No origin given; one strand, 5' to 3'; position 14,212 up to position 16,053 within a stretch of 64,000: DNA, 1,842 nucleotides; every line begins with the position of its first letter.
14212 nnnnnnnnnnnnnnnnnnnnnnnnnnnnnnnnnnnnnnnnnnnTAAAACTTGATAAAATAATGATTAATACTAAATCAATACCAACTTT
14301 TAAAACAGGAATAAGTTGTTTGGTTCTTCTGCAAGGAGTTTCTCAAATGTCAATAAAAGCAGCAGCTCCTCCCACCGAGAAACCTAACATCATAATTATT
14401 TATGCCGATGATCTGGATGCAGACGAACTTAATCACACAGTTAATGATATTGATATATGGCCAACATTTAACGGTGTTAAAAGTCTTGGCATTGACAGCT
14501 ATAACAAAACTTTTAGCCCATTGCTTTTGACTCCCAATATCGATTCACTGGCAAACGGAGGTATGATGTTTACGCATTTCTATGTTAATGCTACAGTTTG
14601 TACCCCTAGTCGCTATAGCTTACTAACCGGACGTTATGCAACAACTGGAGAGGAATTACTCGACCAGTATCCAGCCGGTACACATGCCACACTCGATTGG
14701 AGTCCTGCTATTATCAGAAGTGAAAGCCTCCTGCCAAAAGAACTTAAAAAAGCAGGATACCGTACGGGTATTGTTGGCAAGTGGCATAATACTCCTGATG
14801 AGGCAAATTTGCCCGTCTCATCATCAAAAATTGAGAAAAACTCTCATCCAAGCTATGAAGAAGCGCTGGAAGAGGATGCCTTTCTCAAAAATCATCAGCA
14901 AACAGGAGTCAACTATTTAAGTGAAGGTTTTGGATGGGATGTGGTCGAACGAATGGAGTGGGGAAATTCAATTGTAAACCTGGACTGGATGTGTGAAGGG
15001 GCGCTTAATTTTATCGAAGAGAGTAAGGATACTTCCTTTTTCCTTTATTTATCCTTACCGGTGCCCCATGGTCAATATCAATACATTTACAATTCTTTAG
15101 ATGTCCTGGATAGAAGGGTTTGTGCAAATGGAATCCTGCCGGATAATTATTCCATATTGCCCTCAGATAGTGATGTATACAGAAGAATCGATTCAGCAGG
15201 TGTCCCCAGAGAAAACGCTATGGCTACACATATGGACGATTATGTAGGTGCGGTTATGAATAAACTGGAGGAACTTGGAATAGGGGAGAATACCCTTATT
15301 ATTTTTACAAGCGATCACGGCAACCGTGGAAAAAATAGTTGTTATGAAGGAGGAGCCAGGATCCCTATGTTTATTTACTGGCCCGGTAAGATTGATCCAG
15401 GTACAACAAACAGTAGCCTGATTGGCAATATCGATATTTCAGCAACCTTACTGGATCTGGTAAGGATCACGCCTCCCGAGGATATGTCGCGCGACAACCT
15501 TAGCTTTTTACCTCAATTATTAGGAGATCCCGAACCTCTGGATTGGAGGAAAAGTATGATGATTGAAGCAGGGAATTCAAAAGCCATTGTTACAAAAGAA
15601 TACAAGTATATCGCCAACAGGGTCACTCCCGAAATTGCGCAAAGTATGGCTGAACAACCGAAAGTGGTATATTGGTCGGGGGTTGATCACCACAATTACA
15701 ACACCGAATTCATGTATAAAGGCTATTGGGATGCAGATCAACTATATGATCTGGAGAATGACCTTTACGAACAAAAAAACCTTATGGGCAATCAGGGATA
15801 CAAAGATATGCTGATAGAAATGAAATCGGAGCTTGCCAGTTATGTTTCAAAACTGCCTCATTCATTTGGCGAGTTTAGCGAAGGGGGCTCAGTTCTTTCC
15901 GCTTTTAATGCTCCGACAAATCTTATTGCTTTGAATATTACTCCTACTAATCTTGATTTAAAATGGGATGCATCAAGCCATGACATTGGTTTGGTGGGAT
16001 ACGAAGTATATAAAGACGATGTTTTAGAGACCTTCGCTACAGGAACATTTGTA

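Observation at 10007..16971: Adjacent T9SS-exported modular enzymes sharing one FN3 repeat family, including an extracellular sulfatase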

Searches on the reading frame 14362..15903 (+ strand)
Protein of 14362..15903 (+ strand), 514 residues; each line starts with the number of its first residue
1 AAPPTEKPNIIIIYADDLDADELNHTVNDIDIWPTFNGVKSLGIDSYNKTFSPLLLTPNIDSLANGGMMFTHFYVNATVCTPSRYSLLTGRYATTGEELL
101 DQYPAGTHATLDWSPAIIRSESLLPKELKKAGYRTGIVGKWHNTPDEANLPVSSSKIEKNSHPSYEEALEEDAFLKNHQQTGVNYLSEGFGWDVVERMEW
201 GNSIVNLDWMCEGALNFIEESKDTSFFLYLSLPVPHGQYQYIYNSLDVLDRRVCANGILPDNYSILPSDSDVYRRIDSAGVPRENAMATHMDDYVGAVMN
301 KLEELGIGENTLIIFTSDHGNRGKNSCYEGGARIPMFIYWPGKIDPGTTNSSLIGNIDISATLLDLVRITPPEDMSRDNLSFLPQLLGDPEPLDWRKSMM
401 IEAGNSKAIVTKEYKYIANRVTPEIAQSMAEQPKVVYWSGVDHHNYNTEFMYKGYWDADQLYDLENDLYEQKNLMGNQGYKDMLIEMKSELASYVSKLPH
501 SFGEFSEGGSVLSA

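Call 13: search_solved_structures(query=window:14362-15903:+, max_evalue=0.00001, show_alignments=1)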
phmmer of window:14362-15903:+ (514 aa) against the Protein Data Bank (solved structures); distinct sequences matched with E-value up to 0.00001: 81 (the best 60 are shown).
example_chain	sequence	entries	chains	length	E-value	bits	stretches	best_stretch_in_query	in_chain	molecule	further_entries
9fvt_A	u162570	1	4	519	2.6e-58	201.4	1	54-505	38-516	Sulfatase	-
9bau_A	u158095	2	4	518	6.2e-31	111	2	54-155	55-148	S1_15B sulfatase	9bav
7ozc_AAA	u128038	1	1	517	3e-30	108.7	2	43-147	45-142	Arylsulfatase A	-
9fo1_A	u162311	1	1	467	1.4e-28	103.3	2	54-236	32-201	k-carrageenan sulfatase S1_16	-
6s20_C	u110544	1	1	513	1.8e-28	102.9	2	54-142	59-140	N-acetylgalactosamine-6-O-sulfatase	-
9bas_B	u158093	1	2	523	4.4e-28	101.6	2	56-142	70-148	S1_15A sulfatase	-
4fdi_A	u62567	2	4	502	2e-27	99.4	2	288-387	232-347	N-acetylgalactosamine-6-sulfatase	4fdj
7stt_A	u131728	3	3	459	2.1e-27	99.4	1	44-388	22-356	N-acetylgalactosamine-6-sulfatase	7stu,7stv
7oze_AAA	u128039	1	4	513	1.4e-26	96.7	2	52-142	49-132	Putative secreted sulfatase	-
9s7x_A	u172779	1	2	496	1.1e-25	93.7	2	55-161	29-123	Sulfatase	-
7ebp_A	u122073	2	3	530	6e-25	91.3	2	290-399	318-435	Sulfatase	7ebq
7an1_AAA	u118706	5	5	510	9e-25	90.7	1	52-389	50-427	Arylsulfatase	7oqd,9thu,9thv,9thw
6prm_A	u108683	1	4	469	1.7e-24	89.8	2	50-236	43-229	exo-4S-kappa carrageenan S1 sulfatase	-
9s8y_A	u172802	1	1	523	1.9e-24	89.6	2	290-399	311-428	Sulfatase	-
9s85_A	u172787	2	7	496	2.7e-24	89.1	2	322-417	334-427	Sulfatase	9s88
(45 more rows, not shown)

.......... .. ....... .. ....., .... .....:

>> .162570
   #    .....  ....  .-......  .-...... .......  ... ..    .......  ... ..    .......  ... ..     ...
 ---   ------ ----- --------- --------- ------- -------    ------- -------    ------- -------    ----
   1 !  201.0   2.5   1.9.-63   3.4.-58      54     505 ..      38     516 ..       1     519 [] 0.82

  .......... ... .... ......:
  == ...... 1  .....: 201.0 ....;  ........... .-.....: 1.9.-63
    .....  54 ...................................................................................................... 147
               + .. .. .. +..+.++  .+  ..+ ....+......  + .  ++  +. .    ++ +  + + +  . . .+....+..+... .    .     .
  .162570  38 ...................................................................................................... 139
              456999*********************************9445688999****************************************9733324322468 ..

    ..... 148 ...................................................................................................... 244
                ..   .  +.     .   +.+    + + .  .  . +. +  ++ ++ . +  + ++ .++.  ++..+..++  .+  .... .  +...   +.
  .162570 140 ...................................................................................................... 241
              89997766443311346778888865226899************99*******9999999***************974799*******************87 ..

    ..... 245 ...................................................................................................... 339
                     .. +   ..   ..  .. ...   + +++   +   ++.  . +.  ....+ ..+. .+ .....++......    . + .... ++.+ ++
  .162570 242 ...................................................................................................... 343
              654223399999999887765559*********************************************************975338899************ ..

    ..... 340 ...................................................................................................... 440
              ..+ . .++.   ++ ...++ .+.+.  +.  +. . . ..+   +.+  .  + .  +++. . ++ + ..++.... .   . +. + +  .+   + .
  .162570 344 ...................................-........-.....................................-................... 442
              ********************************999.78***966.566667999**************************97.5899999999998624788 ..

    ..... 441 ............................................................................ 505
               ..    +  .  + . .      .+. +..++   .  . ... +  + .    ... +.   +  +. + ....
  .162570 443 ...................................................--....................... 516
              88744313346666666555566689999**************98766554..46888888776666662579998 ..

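Call 22: find_homologous_proteins(query=window:14362-15903:+, max_evalue=1e-20)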
Query window:14362-15903:+ (514 aa): 2774 proteins with E <= 1e-20 among 8000 candidates; the best 120 are listed.
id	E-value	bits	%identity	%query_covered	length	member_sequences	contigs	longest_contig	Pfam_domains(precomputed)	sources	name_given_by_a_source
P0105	0.0e+0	1195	100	100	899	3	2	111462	PF18962.8,PF16893.12,PF02995.23,PF00041.28,PF01663.28,PF16347.11,PF00884.29,PF16656.12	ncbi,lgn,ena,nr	ncbi:MAG: sulfatase-like hydrolase/transferase [Bacteroidales bacterium]|nr:sulfatase-like hydrolase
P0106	9.6e-229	779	64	98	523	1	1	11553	PF01663.28,PF16347.11,PF00884.29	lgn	-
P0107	2.0e-215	735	62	98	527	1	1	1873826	PF02995.23,PF01663.28,PF16347.11,PF00884.29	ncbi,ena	-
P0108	9.3e-215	732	62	98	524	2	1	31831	PF16347.11,PF00884.29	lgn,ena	-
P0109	2.0e-211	722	60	98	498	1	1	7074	PF16347.11,PF00884.29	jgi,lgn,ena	-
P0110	4.3e-211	720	61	97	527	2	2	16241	PF02995.23,PF01663.28,PF16347.11,PF00884.29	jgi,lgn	jgi:arylsulfatase A-like enzyme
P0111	4.5e-211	720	61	98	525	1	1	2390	PF02995.23,PF01663.28,PF16347.11,PF00884.29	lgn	-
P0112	9.5e-211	719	61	97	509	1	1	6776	PF02995.23,PF01663.28,PF16347.11,PF00884.29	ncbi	-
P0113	5.3e-210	717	61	99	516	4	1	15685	PF02995.23,PF01663.28,PF16347.11,PF00884.29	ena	-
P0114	5.9e-210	717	60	97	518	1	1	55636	PF02995.23,PF01663.28,PF16347.11,PF00884.29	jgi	jgi:arylsulfatase A-like enzyme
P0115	4.0e-209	714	60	98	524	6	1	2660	PF02995.23,PF01663.28,PF16347.11,PF00884.29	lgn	-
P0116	3.7e-206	704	61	97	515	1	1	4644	PF01663.28,PF16347.11,PF00884.29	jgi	-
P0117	8.4e-206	703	60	97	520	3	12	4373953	PF01663.28,PF16347.11,PF00884.29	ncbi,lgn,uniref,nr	ncbi:Choline-sulfatase [Pontiella desulfatans]|uniref:Choline-sulfatase n=1 Tax=Pontiella desulfatan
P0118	1.9e-204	698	59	97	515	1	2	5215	PF02995.23,PF01663.28,PF16347.11,PF00884.29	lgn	-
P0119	3.1e-204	698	60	98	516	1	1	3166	PF16347.11,PF00884.29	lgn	-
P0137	6.6e-196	670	58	98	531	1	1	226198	PF02995.23,PF01663.28,PF16347.11,PF00884.29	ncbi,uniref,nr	ncbi:sulfatase family protein [Flammeovirga agarivorans]|uniref:Sulfatase-like hydrolase/transferase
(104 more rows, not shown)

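Call 24: find_encoding_contigs(protein=P0108, flank=10000, max_places=3)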
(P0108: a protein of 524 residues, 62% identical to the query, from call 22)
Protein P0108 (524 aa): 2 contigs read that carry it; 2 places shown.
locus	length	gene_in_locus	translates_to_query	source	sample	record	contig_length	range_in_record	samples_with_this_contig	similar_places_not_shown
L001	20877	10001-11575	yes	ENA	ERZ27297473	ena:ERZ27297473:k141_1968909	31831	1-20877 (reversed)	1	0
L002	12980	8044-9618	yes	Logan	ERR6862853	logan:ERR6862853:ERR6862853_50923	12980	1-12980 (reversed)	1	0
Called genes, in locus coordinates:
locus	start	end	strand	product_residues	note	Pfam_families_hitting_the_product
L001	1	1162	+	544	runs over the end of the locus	PF14322:SusD-like_3, PF07980:SusD_RagB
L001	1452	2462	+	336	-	PF12833:HTH_18, PF00165:HTH_AraC (weak)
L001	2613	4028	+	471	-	PF07690:MFS_1, PF13347:MFS_2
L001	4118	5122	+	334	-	PF04041:Glyco_hydro_130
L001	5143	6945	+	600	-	-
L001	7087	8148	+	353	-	PF01263:Aldose_epim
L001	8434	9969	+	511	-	PF00884:Sulfatase, PF16347:SGSH_C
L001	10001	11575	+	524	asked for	PF00884:Sulfatase, PF16347:SGSH_C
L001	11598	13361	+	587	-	PF26410:GH5_mannosidase (weak)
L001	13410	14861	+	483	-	PF00884:Sulfatase, PF01663:Phosphodiest (faint), PF02995:DUF229, PF16347:SGSH_C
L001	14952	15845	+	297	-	PF01261:AP_endonuc_2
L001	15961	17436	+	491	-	PF00884:Sulfatase, PF01663:Phosphodiest, PF16347:SGSH_C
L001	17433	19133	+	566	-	PF00884:Sulfatase, PF16347:SGSH_C (faint)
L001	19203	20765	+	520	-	PF18962:Por_Secre_tail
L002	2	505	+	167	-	?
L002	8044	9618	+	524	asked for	PF00884:Sulfatase, PF16347:SGSH_C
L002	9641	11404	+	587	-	PF26410:GH5_mannosidase (weak)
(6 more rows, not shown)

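Call 25: find_encoding_contigs(protein=P0137, flank=10000, max_places=2)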
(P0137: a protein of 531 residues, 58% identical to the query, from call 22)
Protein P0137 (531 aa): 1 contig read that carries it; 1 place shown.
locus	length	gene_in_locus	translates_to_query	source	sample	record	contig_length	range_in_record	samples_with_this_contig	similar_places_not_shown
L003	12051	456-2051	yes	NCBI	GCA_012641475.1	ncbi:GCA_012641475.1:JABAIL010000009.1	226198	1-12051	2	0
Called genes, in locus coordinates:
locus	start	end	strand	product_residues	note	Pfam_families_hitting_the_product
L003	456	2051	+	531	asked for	PF00884:Sulfatase, PF01663:Phosphodiest (faint), PF02995:DUF229 (faint), PF16347:SGSH_C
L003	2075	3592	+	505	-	PF02995:DUF229 (faint), PF00884:Sulfatase, PF01663:Phosphodiest (weak), PF16347:SGSH_C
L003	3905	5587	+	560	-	PF14707:Sulfatase_C (faint), PF00884:Sulfatase, PF02995:DUF229 (weak), PF16347:SGSH_C (faint)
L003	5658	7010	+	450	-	PF00331:Glyco_hydro_10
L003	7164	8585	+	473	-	PF00884:Sulfatase, PF01663:Phosphodiest (weak), PF16347:SGSH_C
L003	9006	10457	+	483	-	PF00884:Sulfatase, PF01663:Phosphodiest (weak), PF02995:DUF229, PF16347:SGSH_C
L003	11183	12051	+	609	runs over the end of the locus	PF00884:Sulfatase, PF16347:SGSH_C (faint)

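Call 52: find_encoding_contigs(protein=P0105, flank=3000, max_places=4)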
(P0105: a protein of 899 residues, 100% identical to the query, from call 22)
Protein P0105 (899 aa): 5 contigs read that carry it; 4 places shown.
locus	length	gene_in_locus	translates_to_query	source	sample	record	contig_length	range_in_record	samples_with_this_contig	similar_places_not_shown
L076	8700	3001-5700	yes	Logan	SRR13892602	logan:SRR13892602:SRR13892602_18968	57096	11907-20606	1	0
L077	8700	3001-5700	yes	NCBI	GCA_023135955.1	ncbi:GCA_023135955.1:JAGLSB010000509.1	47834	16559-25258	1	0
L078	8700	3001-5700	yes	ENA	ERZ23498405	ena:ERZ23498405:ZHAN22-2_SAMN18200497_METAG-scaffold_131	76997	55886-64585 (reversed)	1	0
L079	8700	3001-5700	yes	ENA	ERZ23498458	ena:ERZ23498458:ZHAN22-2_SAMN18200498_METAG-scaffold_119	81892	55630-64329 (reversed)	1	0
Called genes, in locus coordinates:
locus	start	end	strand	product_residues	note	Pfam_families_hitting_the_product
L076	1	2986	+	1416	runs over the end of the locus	PF26410:GH5_mannosidase (weak), PF25059:FN3_DSCAM-DSCAML_C (faint), PF00041:fn3, PF16893:fn3_2 (faint), PF00041:fn3, PF07691:PA14, PF00041:fn3, PF18962:Por_Secre_tail (weak), +1 more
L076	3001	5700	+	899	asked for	PF01663:Phosphodiest (faint), PF00884:Sulfatase, PF16893:fn3_2 (faint), PF02995:DUF229 (faint), PF16347:SGSH_C, PF00041:fn3 (weak), PF00041:fn3, PF18962:Por_Secre_tail, +1 more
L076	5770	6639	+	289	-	PF01261:AP_endonuc_2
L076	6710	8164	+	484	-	PF00884:Sulfatase, PF01663:Phosphodiest (faint), PF02995:DUF229 (weak), PF16347:SGSH_C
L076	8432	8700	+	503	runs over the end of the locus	PF00884:Sulfatase, PF01663:Phosphodiest (faint), PF16347:SGSH_C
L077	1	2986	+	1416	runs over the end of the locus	PF26410:GH5_mannosidase (weak), PF25059:FN3_DSCAM-DSCAML_C (faint), PF00041:fn3, PF16893:fn3_2 (faint), PF00041:fn3, PF07691:PA14, PF00041:fn3, PF18962:Por_Secre_tail (weak), +1 more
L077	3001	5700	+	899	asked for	PF01663:Phosphodiest (faint), PF00884:Sulfatase, PF16893:fn3_2 (faint), PF02995:DUF229 (faint), PF16347:SGSH_C, PF00041:fn3 (weak), PF00041:fn3, PF18962:Por_Secre_tail, +1 more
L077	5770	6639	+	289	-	PF01261:AP_endonuc_2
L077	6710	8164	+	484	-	PF00884:Sulfatase, PF01663:Phosphodiest (faint), PF02995:DUF229 (weak), PF16347:SGSH_C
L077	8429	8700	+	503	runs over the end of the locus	PF00884:Sulfatase, PF01663:Phosphodiest (faint), PF16347:SGSH_C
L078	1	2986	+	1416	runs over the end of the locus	PF26410:GH5_mannosidase (weak), PF25059:FN3_DSCAM-DSCAML_C (faint), PF00041:fn3, PF16893:fn3_2 (faint), PF00041:fn3, PF07691:PA14, PF00041:fn3, PF18962:Por_Secre_tail (weak), +1 more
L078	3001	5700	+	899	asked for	PF01663:Phosphodiest (faint), PF00884:Sulfatase, PF16893:fn3_2 (faint), PF02995:DUF229 (faint), PF16347:SGSH_C, PF00041:fn3 (weak), PF00041:fn3, PF18962:Por_Secre_tail, +1 more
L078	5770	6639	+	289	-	PF01261:AP_endonuc_2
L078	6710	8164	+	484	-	PF00884:Sulfatase, PF01663:Phosphodiest (faint), PF02995:DUF229 (weak), PF16347:SGSH_C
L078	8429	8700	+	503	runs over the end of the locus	PF00884:Sulfatase, PF01663:Phosphodiest (faint), PF16347:SGSH_C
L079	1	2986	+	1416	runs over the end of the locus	PF26410:GH5_mannosidase (weak), PF25059:FN3_DSCAM-DSCAML_C (faint), PF00041:fn3, PF16893:fn3_2 (faint), PF00041:fn3, PF07691:PA14, PF00041:fn3, PF18962:Por_Secre_tail (weak), +1 more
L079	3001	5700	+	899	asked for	PF01663:Phosphodiest (faint), PF00884:Sulfatase, PF16893:fn3_2 (faint), PF02995:DUF229 (faint), PF16347:SGSH_C, PF00041:fn3 (weak), PF00041:fn3, PF18962:Por_Secre_tail, +1 more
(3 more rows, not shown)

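Call 58: predict_structure(alignment_id=A2)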
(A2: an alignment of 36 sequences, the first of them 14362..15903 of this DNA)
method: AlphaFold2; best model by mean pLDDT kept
length: 514 residues; sequences in the alignment: 36
mean_pLDDT: 92.9   pTM: 0.94
mean pLDDT of the five models: 92.9, 91.6, 91.4, 90.9, 90.4
residues with pLDDT >= 90: 444; 70-90: 45; 50-70: 16; < 50: 9
segments of 3 or more residues with pLDDT < 50: 1-4, 512-514
pLDDT, mean of each block of 10 residues (from residue 1): 72 96 96 94 78 93 98 97 97 95 95 91 98 97 74 65 92 93 94 95 90 98 98 91 90 92 88 98 96 98 98 97 95 98 97 98 97 94 97 97 98 98 97 95 90 96 98 97 98 96 79 44
secondary structure, 60 per line:
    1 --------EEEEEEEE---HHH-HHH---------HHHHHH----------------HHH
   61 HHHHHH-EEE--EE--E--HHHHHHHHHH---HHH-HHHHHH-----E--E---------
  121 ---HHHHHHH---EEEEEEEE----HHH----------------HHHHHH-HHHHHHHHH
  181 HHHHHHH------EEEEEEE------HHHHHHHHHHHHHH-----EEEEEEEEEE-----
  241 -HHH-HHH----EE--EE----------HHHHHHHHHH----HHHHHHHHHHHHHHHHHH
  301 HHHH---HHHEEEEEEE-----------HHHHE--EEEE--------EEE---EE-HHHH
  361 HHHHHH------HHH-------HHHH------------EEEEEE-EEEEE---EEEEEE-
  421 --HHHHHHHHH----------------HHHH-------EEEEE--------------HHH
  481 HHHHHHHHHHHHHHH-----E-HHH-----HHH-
elements in order: E9-16 H36-41 H58-66 E68-70 H80-89 H97-102 H124-130 E134-141 H165-170 H172-187 E194-200 H207-220 E226-235 H269-278 H283-304 E311-317 H329-332 E336-339 E348-350 H357-366 H383-386 E399-404 E406-410 E414-419 H423-431 H448-451 E459-463 H478-495

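Call 60: fold_search(model_id=the predicted structure, library=pdb)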
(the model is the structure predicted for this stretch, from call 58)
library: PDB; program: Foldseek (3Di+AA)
matches with E <= 10: 851; with E <= 0.001: 464
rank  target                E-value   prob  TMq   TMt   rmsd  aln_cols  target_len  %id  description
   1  9fvt_A                8.6e-38  1.00  0.82  0.81   4.7       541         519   29  Crystal structure of marine sulfatase (OpSulf1) from Ochrovirga pacifica (released 2024-07-17)
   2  9fo1                  9.4e-27  1.00  0.61  0.69   6.2       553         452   23  Family S1_16 sulfatase from metagenomic dataset AMOR (released 2025-01-22)
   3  6ust_A                2.1e-25  1.00  0.61  0.67   5.6       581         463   20  Gut microbial sulfatase from Hungatella hathewayi (released 2020-11-11)
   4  9bas_A                1.1e-24  1.00  0.56  0.60   9.1       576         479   26  Structure of S1_15A, a lambda-carrageenan specific sulfatase, in complex with galactose-6-sulfate (released 2025-08-27)
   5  6ust_D                1.2e-24  1.00  0.60  0.66   5.6       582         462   20  Gut microbial sulfatase from Hungatella hathewayi (released 2020-11-11)
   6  6s20                  1.6e-24  1.00  0.58  0.62   9.5       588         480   24  Metabolism of multiple glycosaminoglycans by bacteroides thetaiotaomicron is orchestrated by a versatile core genetic lo (released 2020-02-05)
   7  7ozc                  1.9e-24  1.00  0.58  0.61   8.3       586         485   24  Sulfated host glycan recognition by carbohydrate sulfatases of the human gut microbiota (BT3109_S1_15) (released 2022-06-29)
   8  6psm_C                2.7e-24  1.00  0.59  0.67   7.2       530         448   22  Crystal structure of PsS1_19B C77S in complex with kappa-neocarrabiose (released 2019-09-25)
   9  6psm_F                4.1e-24  1.00  0.59  0.67   7.1       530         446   22  Crystal structure of PsS1_19B C77S in complex with kappa-neocarrabiose (released 2019-09-25)
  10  6psm_A                4.5e-24  1.00  0.59  0.67   7.1       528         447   22  Crystal structure of PsS1_19B C77S in complex with kappa-neocarrabiose (released 2019-09-25)
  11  7oze_AAA              4.8e-24  1.00  0.58  0.61   8.9       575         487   22  Sulfated host glycan recognition by carbohydrate sulfatases of the human gut microbiota (BT1624-S1_15) (released 2022-06-29)
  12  9bav_B                6.4e-24  1.00  0.56  0.60   9.0       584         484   23  Structure of S1_15B, a lambda-carrageenan specific sulfatase, in complex with a carrageenoligosaccharide (released 2025-08-27)
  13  6ust_C                9.0e-24  1.00  0.62  0.68   5.1       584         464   20  Gut microbial sulfatase from Hungatella hathewayi (released 2020-11-11)
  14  6psm_D                9.5e-24  1.00  0.58  0.67   6.7       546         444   20  Crystal structure of PsS1_19B C77S in complex with kappa-neocarrabiose (released 2019-09-25)
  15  1n2l_A                9.5e-24  1.00  0.57  0.60   7.6       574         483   21  Crystal structure of a covalent intermediate of endogenous human arylsulfatase A (released 2003-12-23)
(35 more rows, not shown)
